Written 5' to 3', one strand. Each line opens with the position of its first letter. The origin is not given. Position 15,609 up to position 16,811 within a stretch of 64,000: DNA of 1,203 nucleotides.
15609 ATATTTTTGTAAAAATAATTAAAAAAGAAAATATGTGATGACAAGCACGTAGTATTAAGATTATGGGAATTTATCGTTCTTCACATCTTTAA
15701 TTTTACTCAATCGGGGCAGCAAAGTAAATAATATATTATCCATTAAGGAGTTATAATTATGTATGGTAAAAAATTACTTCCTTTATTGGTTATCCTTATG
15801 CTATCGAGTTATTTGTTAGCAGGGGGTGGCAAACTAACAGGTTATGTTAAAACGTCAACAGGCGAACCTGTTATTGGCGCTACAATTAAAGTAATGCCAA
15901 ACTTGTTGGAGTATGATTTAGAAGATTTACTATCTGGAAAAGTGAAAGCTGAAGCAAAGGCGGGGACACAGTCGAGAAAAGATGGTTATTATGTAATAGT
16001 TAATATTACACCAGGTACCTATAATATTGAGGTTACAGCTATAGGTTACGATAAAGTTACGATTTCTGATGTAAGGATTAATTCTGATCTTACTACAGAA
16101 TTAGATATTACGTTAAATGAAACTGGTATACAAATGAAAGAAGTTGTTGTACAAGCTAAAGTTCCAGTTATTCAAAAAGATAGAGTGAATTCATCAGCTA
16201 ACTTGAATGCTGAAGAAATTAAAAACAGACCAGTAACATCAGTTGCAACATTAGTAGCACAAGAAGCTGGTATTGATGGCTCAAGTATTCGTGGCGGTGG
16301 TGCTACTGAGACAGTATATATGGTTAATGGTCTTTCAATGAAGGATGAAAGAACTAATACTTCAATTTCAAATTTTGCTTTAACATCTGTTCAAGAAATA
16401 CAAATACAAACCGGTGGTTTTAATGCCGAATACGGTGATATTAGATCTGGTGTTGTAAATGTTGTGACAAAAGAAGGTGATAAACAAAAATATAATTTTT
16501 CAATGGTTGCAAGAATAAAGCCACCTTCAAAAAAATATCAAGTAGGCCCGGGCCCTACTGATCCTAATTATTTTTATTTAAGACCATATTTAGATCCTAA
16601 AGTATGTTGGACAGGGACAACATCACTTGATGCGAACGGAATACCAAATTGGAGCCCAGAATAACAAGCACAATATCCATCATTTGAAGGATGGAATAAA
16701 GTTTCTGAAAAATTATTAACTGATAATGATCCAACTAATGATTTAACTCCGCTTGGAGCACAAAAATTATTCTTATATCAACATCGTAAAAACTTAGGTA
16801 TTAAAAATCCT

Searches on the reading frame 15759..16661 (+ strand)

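Call 99: search_protein_families(library=pfam, proteins=[window:15759-16661:+], max_evalue=0.0001)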
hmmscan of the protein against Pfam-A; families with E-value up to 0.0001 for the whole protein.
window:15759-16661:+ (301 aa): 3 families
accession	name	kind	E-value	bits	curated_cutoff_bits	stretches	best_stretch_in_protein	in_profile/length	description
PF13620.12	CarboxypepD_reg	-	1.3e-14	54.7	32.3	1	26-119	2-81/82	Carboxypeptidase regulatory-like domain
PF13715.12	CarbopepD_reg_2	-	1.7e-11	44.4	32.2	1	65-131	23-88/88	CarboxypepD_reg-like domain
PF07715.20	Plug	-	1.5e-07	32.3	23.9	1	144-228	7-102/107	TonB-dependent Receptor Plug Domain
